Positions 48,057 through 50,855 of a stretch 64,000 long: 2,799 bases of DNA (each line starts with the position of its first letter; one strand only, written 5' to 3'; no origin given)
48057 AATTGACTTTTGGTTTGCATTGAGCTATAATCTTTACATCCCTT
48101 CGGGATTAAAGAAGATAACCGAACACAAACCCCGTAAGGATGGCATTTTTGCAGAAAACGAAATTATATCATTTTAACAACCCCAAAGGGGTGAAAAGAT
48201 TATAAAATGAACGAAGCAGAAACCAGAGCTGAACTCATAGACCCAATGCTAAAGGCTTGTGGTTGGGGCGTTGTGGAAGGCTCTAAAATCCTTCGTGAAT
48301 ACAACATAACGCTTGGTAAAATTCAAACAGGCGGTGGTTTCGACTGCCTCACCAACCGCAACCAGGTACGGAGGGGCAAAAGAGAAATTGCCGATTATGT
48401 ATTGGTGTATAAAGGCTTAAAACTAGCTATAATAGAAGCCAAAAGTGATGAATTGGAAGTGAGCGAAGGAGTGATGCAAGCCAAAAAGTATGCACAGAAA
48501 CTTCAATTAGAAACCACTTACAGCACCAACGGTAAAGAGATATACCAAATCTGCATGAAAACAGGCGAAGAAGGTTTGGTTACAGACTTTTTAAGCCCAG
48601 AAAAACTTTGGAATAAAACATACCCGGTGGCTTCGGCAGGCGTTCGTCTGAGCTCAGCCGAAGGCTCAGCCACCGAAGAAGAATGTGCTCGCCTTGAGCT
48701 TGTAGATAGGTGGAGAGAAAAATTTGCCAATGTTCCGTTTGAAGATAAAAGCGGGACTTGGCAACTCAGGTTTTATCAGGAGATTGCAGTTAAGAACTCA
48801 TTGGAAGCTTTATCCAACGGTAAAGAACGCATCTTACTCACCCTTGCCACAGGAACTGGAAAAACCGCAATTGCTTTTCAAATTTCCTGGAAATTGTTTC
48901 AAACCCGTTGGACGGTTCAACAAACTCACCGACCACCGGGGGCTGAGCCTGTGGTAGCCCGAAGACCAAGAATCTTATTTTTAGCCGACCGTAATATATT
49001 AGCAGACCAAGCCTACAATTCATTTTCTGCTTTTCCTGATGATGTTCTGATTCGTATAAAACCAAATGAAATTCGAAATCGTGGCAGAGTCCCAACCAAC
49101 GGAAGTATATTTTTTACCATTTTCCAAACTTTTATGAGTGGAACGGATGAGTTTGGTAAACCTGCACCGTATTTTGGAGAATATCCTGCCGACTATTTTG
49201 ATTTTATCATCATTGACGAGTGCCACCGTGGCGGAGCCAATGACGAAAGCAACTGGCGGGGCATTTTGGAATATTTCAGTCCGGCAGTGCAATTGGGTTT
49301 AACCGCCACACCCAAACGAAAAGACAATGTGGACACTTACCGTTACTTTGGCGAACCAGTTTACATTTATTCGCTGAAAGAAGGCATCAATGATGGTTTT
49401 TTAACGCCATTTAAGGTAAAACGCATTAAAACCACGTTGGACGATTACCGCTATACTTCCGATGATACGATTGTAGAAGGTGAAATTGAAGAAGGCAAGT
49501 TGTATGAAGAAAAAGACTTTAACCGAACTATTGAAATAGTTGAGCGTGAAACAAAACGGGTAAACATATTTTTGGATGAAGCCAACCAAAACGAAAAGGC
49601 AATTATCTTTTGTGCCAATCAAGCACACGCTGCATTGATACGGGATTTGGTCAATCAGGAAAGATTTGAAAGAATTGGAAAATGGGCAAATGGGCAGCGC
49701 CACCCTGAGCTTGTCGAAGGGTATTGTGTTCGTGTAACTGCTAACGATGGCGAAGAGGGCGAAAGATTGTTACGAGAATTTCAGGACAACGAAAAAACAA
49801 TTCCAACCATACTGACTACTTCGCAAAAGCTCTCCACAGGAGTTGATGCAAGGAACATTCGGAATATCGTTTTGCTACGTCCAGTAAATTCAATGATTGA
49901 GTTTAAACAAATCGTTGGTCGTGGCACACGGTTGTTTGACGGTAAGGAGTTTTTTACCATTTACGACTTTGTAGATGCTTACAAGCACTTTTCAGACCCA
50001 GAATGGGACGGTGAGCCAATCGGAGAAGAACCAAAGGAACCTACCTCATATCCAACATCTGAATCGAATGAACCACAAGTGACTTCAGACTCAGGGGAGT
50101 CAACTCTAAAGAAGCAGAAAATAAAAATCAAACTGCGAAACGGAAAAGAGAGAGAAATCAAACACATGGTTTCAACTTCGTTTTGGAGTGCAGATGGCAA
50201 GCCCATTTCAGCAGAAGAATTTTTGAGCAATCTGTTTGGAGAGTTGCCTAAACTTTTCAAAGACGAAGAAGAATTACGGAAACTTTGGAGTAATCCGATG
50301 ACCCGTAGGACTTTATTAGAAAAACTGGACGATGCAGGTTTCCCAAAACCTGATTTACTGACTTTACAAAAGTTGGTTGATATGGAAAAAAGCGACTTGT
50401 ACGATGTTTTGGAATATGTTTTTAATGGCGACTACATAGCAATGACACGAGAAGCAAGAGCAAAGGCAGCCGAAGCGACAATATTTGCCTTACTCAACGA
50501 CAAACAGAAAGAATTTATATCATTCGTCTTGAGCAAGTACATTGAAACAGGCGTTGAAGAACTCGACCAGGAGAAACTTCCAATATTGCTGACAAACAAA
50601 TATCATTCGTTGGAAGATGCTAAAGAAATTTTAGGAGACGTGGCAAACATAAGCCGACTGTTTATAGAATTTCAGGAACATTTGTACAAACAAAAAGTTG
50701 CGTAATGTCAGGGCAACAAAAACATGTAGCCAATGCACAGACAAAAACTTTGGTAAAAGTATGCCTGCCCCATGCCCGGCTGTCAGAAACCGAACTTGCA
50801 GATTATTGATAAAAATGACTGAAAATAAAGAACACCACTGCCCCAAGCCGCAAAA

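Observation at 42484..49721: GC-rich palindromic motif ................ and its complement recurs in-frame inside hsdM, hsdS and hsdR (RPE-like elements?)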

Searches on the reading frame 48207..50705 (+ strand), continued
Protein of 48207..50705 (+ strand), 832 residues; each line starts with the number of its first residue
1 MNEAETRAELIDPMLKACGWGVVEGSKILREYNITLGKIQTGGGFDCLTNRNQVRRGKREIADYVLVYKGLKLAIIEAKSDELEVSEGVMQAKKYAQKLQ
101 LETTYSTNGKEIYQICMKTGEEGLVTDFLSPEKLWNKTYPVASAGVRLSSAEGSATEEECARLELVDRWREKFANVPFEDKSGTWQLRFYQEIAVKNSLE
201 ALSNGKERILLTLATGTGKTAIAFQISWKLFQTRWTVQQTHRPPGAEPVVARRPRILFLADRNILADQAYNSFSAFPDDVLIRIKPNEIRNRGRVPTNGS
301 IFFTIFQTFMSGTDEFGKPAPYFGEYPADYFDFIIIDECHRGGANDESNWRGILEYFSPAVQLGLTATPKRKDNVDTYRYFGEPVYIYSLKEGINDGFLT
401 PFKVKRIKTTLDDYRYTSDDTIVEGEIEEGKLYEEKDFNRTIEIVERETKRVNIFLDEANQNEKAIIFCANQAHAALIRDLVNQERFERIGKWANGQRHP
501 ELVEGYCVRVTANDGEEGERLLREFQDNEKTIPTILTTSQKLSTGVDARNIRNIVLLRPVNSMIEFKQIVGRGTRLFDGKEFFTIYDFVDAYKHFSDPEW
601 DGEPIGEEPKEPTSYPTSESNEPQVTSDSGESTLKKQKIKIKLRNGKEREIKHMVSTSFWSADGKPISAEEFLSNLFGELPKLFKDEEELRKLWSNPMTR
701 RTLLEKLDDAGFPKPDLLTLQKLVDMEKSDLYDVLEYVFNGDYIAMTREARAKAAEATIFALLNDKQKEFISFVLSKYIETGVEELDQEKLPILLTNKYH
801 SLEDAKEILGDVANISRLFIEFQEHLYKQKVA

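Call 50: search_solved_structures(query=window:48207-50705:+, max_evalue=0.001, show_alignments=1)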
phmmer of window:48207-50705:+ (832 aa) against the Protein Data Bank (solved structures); distinct sequences matched with E-value up to 0.001: 3.
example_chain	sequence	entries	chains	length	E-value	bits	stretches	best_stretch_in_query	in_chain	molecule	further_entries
3h1t_A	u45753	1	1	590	5.3e-120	405.2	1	1-607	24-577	Type I site-specific restriction-modification system, R (Restriction) subunit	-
7clg_A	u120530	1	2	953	8e-16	60.6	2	323-403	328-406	Putative helicase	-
6jde_B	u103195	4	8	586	4.9e-13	51.4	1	330-609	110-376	Putative DNA repair helicase RadD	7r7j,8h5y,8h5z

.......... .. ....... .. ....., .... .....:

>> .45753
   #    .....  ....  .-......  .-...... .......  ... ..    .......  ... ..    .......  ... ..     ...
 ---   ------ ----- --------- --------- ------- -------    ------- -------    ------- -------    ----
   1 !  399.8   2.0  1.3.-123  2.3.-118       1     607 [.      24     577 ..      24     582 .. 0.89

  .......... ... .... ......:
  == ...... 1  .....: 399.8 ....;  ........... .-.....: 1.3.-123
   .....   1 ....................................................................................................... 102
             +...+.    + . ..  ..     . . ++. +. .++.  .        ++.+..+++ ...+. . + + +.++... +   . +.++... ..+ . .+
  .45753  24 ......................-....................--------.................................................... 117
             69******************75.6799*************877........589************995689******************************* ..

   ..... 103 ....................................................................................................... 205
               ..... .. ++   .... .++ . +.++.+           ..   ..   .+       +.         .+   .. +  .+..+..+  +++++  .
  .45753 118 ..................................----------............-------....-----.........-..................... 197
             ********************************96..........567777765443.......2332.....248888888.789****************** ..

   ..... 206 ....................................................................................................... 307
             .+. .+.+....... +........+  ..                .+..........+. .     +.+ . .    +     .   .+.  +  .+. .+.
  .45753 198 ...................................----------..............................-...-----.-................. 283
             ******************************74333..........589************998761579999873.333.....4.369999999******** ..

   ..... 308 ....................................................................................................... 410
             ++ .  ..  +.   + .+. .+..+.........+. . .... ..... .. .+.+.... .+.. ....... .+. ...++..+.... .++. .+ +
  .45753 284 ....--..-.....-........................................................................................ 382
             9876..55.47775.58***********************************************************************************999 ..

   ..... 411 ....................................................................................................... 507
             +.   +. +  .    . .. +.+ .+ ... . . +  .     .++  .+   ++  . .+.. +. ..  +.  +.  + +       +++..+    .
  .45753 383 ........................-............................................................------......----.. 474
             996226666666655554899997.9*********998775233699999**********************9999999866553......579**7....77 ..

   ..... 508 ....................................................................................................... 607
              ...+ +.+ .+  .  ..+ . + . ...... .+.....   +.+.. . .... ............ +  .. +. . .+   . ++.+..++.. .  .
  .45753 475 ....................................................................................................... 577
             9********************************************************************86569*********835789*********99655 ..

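Call 58: search_protein_families(library=ncbifam, proteins=[window:48207-50705:+])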
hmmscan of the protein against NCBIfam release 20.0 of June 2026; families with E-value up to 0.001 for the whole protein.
window:48207-50705:+ (832 aa): 5 families
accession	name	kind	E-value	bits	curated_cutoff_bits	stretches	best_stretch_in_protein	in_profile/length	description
NF046051.1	restrict_EcoAI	equivalog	2.8e-227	756.8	550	1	1-828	1-768/768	EcoAI/FtnUII family type I restriction enzme subunit R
NF008521.0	PRK11448.1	equivalog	5.4e-61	206.8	729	2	175-647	400-869/1123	type I restriction-modification system endonuclease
NF053632.1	heli_RadD_YejH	equivalog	1.6e-24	86.2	720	1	329-599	107-365/573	DNA repair helicase RadD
TIGR00348.1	hsdR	subfamily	2.3e-19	69.4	284.55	1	51-593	113-659/674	HsdR family type I site-specific deoxyribonuclease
TIGR04095.1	dnd_restrict_1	equivalog_domain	4.9e-17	62.1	600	1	333-589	136-396/451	DNA phosphorothioation system restriction enzyme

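Call 61: find_encoding_contigs(protein=P0005, flank=10000, max_places=1)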
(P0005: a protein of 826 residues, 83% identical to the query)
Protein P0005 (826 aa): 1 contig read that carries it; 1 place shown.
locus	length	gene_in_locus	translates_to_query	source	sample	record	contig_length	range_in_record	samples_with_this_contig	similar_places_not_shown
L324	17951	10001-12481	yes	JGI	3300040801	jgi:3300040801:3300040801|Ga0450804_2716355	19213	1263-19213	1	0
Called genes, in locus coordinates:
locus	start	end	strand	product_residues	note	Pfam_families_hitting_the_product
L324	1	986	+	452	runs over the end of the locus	PF00144:Beta-lactamase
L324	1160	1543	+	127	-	-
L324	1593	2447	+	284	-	PF13424:TPR_12 (faint), PF07719:TPR_2 (faint), PF13181:TPR_8 (faint), PF13374:TPR_10 (faint), PF00515:TPR_1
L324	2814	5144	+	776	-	-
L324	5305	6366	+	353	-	PF16289:PIN_12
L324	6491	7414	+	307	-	PF12161:HsdM_N, PF02384:N6_Mtase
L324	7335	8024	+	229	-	PF02384:N6_Mtase, PF07669:Eco57I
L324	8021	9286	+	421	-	PF01420:Methylase_S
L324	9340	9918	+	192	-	PF05635:23S_rRNA_IVP (faint)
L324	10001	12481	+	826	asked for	PF04313:HSDR_N (weak), PF00270:DEAD, PF04851:ResIII, PF18766:SWI2_SNF2, PF00271:Helicase_C (faint), PF08463:EcoEI_R_C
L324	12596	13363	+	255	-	PF02625:XdhC_CoxI, PF13478:XdhC_C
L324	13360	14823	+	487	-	PF01799:Fer2_2, PF00941:FAD_binding_5, PF03450:CO_deh_flav_C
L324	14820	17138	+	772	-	PF01315:Ald_Xan_dh_C, PF02738:MoCoBD_1, PF20256:MoCoBD_2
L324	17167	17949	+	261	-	?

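Call 62: find_encoding_contigs(protein=P0007, flank=10000, max_places=1)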
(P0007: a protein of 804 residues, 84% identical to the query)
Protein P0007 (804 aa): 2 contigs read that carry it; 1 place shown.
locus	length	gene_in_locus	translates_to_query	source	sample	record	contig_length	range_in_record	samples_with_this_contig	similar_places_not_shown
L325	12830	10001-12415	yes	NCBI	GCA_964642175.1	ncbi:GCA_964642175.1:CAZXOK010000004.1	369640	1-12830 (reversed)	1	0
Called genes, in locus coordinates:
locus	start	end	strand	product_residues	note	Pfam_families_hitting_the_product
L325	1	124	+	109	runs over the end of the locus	PF03091:CutA1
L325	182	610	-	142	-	PF02943:FeThRed_B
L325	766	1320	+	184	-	PF13785:DUF4178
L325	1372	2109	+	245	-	-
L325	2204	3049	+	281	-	PF03994:DUF350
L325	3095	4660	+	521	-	PF01564:Spermine_synth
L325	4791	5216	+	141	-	-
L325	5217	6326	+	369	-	PF13638:PIN_4 (faint), PF16289:PIN_12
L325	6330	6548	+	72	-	-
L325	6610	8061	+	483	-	PF12161:HsdM_N, PF02384:N6_Mtase, PF07669:Eco57I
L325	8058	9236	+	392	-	PF01420:Methylase_S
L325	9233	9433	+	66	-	-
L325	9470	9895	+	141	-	PF01797:Y1_Tnp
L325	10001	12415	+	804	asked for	PF04313:HSDR_N (weak), PF00270:DEAD, PF04851:ResIII, PF18766:SWI2_SNF2, PF08463:EcoEI_R_C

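Call 63: find_encoding_contigs(protein=P0027, flank=10000, max_places=1)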
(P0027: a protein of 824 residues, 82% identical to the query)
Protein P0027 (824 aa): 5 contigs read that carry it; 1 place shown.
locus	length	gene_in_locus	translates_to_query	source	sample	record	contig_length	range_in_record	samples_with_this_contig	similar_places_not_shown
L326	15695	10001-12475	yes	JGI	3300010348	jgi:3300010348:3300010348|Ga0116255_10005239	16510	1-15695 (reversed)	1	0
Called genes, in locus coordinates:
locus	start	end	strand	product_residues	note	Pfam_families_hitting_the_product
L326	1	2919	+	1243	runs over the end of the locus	?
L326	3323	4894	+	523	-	PF04223:CitF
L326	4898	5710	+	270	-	PF01048:PNP_UDP_1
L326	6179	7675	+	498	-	PF12161:HsdM_N, PF02384:N6_Mtase, PF07669:Eco57I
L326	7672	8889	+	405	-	PF01420:Methylase_S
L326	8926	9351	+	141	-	PF01797:Y1_Tnp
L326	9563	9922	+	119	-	PF05635:23S_rRNA_IVP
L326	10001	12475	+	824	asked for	PF04313:HSDR_N (weak), PF00270:DEAD, PF04851:ResIII, PF18766:SWI2_SNF2, PF00271:Helicase_C (weak), PF08463:EcoEI_R_C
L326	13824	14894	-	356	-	PF25023:TEN_YD-shell (faint), PF05593:RHS_repeat (faint)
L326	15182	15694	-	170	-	?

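Call 64: find_encoding_contigs(protein=P0043, flank=10000, max_places=1)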
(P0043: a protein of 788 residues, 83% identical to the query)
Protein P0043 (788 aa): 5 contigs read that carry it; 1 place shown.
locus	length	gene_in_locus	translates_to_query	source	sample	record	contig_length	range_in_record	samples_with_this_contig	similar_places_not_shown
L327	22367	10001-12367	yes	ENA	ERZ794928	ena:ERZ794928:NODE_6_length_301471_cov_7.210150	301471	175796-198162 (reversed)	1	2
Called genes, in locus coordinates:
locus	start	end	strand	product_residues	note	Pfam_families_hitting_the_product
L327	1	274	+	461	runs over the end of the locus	PF01966:HD, PF13286:HD_assoc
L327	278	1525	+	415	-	PF02547:Queuosine_synth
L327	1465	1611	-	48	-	-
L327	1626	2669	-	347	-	PF11751:PorP_SprF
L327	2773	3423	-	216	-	PF14681:UPRTase, PF00156:Pribosyltran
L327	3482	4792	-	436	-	PF01790:LGT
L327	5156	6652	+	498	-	PF12161:HsdM_N, PF02384:N6_Mtase, PF07669:Eco57I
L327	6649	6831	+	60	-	-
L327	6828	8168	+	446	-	PF01420:Methylase_S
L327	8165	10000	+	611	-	PF02518:HATPase_c, PF13589:HATPase_c_3 (weak)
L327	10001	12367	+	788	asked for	PF04313:HSDR_N (weak), PF00270:DEAD, PF04851:ResIII, PF18766:SWI2_SNF2, PF00271:Helicase_C, PF08463:EcoEI_R_C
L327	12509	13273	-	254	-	PF00753:Lactamase_B, PF23023:Anti-Pycsar_Apyc1, PF12706:Lactamase_B_2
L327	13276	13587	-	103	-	-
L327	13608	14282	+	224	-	PF13505:OMP_b-brl (weak), PF13568:OMP_b-brl_2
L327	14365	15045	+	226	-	PF13568:OMP_b-brl_2 (faint)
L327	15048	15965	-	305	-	PF02470:MlaD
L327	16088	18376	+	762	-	PF00390:malic, PF03949:Malic_M, PF01515:PTA_PTB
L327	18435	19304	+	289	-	PF01073:3Beta_HSD (weak), PF01370:Epimerase, PF04321:RmlD_sub_bind, PF16363:GDP_Man_Dehyd, PF02719:Polysacc_synt_2, PF07993:NAD_binding_4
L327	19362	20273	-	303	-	PF00005:ABC_tran, PF13304:AAA_21 (weak)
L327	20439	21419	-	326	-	PF00365:PFK, PF01513:NAD_kinase (faint)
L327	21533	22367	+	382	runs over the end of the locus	PF00515:TPR_1 (faint), PF07719:TPR_2 (faint), PF13414:TPR_11 (faint), PF13428:TPR_14 (faint), PF13432:TPR_16 (faint), PF14559:TPR_19 (weak), PF13431:TPR_17 (faint)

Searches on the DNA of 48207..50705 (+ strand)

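Call 67: search_with_rna_model(model_id=R1, sources=[L001, L324, L325, L326, L327], filters=off, max_evalue=0.5)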
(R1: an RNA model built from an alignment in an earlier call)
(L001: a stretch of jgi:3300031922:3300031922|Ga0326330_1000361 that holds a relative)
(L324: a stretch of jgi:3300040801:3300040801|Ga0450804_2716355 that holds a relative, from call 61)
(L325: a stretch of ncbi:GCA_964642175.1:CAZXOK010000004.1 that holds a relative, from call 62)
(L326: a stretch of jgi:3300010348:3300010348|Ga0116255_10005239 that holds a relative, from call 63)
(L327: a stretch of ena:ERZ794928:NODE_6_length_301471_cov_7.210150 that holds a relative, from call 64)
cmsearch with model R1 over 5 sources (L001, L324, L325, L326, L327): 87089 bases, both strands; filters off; matches with E-value up to 0.5: 41.
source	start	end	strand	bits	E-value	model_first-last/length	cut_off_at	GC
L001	6206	6230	+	31.7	2.1e-07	1-25/25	no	0.6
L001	1199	1223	+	31.5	2.5e-07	1-25/25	no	0.64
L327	5367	5391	-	31.3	2.8e-07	1-25/25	no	0.72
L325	11410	11434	+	31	3.6e-07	1-25/25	no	0.52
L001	3473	3497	+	30.4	5.5e-07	1-25/25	no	0.64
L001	2683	2707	-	30.4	5.6e-07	1-25/25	no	0.64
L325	10387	10411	-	30.3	5.9e-07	1-25/25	no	0.68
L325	6497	6521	+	30.3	6.1e-07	1-25/25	no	0.6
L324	7201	7225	-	29.7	9.2e-07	1-25/25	no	0.72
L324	10387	10411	-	29.1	1.4e-06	1-25/25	no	0.72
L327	10642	10666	+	28.5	2.3e-06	1-25/25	no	0.56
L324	6742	6766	+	28.4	2.4e-06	1-25/25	no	0.6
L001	2932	2956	-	27.9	3.6e-06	1-25/25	no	0.48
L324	10647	10671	-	27.8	4e-06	1-25/25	no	0.64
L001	4122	4146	+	27.6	4.4e-06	1-25/25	no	0.52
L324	9238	9262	+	27.5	4.8e-06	1-25/25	no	0.48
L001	6427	6451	-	27.4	5.3e-06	1-25/25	no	0.68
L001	647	672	+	27.2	6e-06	1-25/25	no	0.65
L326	10387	10411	-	27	6.9e-06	1-25/25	no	0.64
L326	10417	10442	+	26.9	7.8e-06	1-25/25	no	0.54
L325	10426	10450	+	26.8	8e-06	1-25/25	no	0.52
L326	10662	10687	+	26.2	1.3e-05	1-25/25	no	0.5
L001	6167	6191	-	25.5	2.1e-05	1-25/25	no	0.68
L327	5413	5437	+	25.3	2.5e-05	1-25/25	no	0.56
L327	6552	6577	-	25.2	2.7e-05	1-25/25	no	0.54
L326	11406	11431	+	24.8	3.6e-05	1-25/25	no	0.54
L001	756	780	+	24.5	4.6e-05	1-25/25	no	0.6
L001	443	467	+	24.4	4.8e-05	1-25/25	no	0.28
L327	5118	5142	+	24.4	4.8e-05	1-25/25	no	0.28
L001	7217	7241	+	24.3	5.2e-05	1-25/25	no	0.56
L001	2979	3004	+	22.7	0.00017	1-25/25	no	0.62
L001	719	743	-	22.5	0.00021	1-25/25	no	0.52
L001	3441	3466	+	21.2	0.00056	1-25/25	no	0.42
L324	10426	10450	+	20.7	0.00079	1-25/25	no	0.6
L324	10675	10699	+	19.2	0.0024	1-25/25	no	0.68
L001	6455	6479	+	19.2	0.0024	1-25/25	no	0.76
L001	1874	1898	+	16.6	0.018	1-25/25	no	0.68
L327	6444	6468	+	15.6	0.038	1-25/25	no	0.56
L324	6705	6729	-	15.1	0.053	1-25/25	no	0.48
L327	10603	10627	-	14.8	0.066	1-25/25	no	0.48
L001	1937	1962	-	12.9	0.27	1-25/25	no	0.54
